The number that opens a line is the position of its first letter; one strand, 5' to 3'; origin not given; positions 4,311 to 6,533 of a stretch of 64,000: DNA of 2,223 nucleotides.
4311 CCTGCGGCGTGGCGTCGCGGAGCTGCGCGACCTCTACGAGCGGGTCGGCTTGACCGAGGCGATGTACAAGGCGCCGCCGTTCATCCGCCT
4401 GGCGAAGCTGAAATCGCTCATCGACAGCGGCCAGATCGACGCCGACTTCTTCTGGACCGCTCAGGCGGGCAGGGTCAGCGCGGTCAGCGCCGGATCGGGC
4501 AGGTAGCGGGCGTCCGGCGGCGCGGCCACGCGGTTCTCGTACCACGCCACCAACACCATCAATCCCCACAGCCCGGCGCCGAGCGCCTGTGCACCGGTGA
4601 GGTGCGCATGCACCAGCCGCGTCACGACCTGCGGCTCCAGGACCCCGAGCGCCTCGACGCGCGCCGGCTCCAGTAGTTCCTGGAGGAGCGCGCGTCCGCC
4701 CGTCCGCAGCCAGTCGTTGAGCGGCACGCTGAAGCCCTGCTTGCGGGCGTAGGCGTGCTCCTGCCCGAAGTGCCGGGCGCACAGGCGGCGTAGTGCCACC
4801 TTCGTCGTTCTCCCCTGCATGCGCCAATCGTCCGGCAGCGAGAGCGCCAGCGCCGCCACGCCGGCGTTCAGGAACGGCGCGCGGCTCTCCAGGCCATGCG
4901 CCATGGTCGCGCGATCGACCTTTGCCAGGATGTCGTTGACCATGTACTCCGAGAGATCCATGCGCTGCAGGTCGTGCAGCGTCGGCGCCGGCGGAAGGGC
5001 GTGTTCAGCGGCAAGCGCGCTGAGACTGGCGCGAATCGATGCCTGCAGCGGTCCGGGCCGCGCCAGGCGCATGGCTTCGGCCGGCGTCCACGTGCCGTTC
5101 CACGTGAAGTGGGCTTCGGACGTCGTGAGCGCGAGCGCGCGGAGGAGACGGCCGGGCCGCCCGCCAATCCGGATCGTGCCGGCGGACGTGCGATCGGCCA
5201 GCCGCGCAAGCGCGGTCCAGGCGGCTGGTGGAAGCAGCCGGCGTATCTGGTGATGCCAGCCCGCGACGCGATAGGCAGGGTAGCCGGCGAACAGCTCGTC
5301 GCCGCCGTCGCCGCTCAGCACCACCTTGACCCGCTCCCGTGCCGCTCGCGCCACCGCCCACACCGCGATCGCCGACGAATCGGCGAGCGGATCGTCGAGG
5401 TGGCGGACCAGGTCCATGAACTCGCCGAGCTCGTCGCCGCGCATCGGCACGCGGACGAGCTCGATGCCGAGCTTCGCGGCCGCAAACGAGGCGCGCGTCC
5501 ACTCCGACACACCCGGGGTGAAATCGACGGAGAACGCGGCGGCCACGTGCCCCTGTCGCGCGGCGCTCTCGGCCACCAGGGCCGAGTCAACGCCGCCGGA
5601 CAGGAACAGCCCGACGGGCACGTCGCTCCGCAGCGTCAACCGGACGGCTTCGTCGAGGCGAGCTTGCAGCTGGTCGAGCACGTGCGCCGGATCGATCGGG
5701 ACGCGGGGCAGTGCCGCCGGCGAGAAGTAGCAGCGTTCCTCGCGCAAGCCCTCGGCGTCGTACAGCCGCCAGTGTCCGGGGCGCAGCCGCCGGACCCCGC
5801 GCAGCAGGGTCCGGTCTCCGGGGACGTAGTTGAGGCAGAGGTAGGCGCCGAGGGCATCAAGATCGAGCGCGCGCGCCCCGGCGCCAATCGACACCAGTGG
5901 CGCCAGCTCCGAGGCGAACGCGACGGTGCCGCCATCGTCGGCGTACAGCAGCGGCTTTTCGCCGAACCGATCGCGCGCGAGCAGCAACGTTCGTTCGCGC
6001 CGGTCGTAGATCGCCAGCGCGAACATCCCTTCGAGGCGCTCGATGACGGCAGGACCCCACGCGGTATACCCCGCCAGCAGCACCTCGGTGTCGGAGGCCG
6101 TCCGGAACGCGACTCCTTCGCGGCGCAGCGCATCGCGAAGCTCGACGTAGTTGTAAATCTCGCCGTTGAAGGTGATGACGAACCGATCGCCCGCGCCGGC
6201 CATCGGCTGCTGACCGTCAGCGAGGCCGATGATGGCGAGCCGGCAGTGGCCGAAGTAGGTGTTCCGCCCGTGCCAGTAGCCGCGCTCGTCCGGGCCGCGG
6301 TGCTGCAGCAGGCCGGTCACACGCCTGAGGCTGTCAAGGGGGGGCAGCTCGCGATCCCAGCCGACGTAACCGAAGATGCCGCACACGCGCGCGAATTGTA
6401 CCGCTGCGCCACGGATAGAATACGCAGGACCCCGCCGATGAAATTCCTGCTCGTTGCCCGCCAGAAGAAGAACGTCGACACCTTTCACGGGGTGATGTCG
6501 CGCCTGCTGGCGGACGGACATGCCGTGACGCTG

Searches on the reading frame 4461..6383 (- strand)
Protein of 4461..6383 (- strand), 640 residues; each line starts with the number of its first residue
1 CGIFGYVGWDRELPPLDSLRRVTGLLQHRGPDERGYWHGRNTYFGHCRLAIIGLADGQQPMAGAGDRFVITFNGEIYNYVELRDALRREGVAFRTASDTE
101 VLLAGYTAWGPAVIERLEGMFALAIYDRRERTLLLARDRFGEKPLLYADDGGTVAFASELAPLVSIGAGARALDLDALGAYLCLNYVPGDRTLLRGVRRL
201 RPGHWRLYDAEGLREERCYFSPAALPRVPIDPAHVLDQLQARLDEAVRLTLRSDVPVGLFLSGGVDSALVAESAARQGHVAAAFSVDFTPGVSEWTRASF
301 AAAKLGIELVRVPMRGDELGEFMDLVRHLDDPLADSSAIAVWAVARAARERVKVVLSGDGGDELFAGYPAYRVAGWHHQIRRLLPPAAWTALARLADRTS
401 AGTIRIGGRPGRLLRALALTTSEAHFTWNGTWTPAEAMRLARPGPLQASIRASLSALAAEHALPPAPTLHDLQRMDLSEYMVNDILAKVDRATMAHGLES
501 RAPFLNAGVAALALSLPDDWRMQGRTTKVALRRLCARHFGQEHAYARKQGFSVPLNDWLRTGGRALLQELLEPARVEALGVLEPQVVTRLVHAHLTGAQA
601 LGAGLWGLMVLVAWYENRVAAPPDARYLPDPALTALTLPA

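Call 13: search_protein_families(library=pfam, proteins=[window:4461-6383:-], max_evalue=0.001)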
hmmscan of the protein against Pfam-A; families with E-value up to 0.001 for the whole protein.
window:4461-6383:- (640 aa): 3 families
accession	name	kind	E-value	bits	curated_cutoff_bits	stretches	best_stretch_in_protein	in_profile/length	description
PF00733.27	Asn_synthase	-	4.3e-77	260.6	21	1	239-616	2-354/354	Asparagine synthase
PF13522.11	GATase_6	-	5.5e-44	149.8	27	1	31-159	1-130/130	Glutamine amidotransferase domain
PF13537.11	GATase_7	-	4.5e-43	146.6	25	1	46-163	1-121/123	Glutamine amidotransferase domain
